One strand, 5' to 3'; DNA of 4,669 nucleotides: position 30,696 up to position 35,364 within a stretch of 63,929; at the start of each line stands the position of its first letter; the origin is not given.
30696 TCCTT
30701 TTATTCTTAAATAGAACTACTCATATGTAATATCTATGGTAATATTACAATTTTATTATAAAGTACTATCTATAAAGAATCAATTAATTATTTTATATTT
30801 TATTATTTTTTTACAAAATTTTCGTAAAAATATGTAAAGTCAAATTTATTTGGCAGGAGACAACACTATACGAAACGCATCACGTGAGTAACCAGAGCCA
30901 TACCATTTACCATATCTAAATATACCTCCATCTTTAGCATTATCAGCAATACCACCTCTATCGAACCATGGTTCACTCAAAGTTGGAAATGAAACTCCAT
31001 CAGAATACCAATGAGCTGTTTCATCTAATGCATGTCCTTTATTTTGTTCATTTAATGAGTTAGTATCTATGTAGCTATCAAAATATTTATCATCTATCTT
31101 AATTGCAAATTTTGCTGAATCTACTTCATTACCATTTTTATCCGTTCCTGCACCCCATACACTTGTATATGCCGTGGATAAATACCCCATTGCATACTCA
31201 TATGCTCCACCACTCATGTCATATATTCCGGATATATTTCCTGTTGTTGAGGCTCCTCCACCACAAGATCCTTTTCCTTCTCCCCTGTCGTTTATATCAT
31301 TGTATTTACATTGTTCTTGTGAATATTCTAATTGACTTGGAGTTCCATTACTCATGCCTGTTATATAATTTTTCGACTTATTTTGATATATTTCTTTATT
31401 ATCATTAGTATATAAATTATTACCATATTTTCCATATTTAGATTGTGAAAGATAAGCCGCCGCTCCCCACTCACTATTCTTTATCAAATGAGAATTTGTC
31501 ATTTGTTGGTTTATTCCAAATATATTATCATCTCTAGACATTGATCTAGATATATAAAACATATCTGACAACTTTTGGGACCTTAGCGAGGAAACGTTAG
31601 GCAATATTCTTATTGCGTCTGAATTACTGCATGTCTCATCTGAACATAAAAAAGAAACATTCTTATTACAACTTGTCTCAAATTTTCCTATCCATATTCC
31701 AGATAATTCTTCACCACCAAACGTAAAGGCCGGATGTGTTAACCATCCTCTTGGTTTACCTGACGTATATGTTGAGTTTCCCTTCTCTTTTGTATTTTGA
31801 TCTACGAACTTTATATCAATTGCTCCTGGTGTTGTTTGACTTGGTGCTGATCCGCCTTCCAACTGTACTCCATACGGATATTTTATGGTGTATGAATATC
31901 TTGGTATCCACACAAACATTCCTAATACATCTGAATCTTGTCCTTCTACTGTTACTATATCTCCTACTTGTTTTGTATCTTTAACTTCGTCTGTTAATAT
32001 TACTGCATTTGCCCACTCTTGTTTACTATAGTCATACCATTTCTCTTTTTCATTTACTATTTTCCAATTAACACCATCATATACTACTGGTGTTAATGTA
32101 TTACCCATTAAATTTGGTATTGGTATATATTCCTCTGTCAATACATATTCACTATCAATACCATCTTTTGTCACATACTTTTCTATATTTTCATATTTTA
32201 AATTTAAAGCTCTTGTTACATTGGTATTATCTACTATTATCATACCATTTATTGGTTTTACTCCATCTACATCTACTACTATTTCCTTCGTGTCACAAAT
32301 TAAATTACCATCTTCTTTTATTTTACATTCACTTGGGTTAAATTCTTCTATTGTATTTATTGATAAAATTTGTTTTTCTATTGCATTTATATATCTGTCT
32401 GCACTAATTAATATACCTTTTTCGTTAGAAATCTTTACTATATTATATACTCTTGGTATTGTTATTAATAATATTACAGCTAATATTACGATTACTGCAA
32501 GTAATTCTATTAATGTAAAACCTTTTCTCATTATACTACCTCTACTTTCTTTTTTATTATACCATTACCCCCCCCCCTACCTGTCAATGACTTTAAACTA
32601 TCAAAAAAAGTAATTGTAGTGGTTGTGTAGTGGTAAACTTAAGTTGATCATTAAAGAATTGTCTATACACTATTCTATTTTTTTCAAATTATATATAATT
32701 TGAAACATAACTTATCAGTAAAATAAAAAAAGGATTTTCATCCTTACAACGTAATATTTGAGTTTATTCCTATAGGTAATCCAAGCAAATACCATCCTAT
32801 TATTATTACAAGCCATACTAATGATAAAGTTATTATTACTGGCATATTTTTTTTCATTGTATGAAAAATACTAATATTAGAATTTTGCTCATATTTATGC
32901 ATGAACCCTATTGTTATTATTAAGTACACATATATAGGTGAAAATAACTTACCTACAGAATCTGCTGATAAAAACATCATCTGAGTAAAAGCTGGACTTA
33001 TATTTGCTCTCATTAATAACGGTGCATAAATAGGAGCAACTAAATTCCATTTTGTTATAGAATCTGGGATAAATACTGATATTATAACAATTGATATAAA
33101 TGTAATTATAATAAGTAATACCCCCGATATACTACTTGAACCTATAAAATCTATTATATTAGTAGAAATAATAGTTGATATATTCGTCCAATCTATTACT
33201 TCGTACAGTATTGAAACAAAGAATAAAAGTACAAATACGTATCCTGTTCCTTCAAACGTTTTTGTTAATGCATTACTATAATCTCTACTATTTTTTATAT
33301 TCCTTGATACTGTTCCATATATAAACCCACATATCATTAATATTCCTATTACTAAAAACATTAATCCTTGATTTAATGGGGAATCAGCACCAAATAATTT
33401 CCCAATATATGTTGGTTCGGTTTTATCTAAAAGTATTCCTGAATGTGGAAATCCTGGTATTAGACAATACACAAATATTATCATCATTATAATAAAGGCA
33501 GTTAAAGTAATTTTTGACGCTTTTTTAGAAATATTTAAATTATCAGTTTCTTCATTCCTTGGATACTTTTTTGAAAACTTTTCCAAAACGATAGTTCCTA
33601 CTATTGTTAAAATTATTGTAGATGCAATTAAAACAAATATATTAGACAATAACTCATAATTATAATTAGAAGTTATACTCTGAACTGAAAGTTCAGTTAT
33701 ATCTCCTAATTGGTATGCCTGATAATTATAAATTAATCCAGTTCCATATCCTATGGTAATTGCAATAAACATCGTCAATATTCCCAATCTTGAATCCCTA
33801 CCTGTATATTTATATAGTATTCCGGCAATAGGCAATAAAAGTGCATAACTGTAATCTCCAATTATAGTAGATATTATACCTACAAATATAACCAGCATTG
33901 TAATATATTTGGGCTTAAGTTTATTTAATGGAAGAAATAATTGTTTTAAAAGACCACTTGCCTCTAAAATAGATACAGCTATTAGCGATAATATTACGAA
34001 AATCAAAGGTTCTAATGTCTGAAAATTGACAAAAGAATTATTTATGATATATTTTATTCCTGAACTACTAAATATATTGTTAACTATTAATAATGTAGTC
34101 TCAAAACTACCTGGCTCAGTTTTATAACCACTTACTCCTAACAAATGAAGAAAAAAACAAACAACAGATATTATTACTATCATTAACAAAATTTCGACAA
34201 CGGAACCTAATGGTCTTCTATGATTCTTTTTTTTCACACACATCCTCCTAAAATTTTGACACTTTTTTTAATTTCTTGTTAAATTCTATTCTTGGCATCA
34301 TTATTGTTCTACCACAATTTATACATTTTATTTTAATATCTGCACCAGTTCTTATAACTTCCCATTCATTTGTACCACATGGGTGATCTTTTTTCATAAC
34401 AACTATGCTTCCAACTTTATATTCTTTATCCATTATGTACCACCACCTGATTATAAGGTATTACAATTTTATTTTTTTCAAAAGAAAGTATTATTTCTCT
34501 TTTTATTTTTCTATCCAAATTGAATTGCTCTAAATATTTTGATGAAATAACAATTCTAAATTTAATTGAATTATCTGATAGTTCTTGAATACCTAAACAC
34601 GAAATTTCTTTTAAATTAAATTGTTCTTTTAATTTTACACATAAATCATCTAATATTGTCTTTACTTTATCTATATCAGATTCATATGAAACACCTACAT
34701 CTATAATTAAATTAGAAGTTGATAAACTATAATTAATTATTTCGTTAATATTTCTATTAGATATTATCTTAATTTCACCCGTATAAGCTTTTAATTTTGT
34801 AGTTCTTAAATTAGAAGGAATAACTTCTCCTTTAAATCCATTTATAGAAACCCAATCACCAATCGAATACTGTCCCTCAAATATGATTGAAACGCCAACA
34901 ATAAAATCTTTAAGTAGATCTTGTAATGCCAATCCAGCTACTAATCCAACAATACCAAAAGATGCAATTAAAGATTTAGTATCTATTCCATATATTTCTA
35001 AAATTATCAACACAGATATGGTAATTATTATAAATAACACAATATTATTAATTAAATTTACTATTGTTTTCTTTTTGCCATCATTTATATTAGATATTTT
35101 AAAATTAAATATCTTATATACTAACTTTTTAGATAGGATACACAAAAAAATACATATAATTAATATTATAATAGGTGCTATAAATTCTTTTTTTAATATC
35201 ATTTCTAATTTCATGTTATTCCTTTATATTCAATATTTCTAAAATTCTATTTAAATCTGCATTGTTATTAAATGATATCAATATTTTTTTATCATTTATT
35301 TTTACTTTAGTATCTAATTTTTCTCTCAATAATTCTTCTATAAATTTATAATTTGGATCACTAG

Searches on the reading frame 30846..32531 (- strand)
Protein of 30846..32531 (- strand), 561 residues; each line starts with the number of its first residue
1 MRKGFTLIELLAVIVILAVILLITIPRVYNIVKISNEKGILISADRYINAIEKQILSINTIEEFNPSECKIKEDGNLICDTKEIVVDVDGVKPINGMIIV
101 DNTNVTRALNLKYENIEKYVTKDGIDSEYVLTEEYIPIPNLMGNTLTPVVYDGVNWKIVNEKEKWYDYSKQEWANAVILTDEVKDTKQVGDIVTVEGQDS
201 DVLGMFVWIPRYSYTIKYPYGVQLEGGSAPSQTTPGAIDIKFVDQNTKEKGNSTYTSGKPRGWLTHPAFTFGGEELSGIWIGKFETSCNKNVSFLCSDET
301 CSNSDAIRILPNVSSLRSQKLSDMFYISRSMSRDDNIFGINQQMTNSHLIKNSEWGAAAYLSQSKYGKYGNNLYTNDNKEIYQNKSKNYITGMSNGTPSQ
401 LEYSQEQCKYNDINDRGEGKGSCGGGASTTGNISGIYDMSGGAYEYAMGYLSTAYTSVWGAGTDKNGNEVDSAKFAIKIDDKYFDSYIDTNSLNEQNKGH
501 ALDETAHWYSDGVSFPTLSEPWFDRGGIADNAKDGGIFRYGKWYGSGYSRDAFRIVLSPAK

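Call 3: search_protein_families(library=pfam, proteins=[window:30846-32531:-], max_evalue=0.1)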
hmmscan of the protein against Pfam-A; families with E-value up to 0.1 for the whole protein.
window:30846-32531:- (561 aa): 2 families
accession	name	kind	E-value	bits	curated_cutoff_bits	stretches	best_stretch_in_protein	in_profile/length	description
PF07963.17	N_methyl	-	8.4e-06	25.6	21.2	1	2-24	4-26/27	Prokaryotic N-terminal methylation motif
PF07312.16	DUF1459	-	0.056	14.1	23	1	434-472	29-69/81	Protein of unknown function (DUF1459)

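Call 4: search_protein_families(library=ncbifam, proteins=[window:30846-32531:-], max_evalue=0.1)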
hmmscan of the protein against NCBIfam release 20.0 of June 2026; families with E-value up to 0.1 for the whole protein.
window:30846-32531:- (561 aa): 7 families
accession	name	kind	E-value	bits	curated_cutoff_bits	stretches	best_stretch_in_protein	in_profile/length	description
NF040999.1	pilin_ComGC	equivalog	2.5e-08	34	75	1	3-77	2-72/84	competence type IV pilus major pilin ComGC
TIGR02532.1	IV_pilin_GFxxxE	domain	4.8e-07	29.4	16.3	1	2-25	1-24/24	prepilin-type N-terminal cleavage/methylation domain-containing protein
NF007862.0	PRK10574.1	equivalog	7.7e-05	22.8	138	1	2-71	4-73/145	prepilin peptidase-dependent pilin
TIGR01710.1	typeII_sec_gspG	equivalog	0.00018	21.5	88.85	1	3-38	1-36/134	type II secretion system major pseudopilin GspG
NF041013.1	T4P_ComGE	equivalog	0.0033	17.5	49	1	3-37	4-38/83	competence type IV pilus minor pilin ComGE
NF040982.1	ComGD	equivalog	0.004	17.6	70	1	3-36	2-35/139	competence type IV pilus minor pilin ComGD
TIGR02596.1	TIGR02596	subfamily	0.0092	16.1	70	1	5-32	1-28/196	Verru_Chthon cassette protein D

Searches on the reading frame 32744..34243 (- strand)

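Call 60: search_protein_families(library=ncbifam, proteins=[window:32744-34243:-], max_evalue=0.01)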
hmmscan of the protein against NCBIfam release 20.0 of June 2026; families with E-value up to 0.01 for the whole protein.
window:32744-34243:- (499 aa): 2 families
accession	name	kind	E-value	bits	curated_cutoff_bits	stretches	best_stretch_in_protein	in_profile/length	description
TIGR00819.1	ydaH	subfamily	4e-56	190.6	753.55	1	18-493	30-512/521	AbgT family antimetabolite efflux transporter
NF008459.0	PRK11339.1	equivalog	1.1e-47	163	864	1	19-492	34-500/508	p-aminobenzoyl-glutamate transporter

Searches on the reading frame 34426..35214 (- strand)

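Call 59: search_protein_families(library=pfam, proteins=[window:34426-35214:-], max_evalue=0.001)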
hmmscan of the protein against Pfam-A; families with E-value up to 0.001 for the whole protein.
window:34426-35214:- (262 aa): 3 families
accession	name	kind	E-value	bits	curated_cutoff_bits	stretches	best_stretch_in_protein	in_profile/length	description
PF00924.24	MS_channel_2nd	-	2.2e-16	60.2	20.2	1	99-163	1-67/68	Mechanosensitive ion channel, beta-domain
PF21088.3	MS_channel_1st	-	3.8e-08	33.6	23.1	1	57-98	1-42/42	Mechanosensitive ion channel, transmembrane helices 2/3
PF21082.3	MS_channel_3rd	-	1.1e-06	29.4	21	1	171-252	3-88/88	Mechanosensitive ion channel MscS, C-terminal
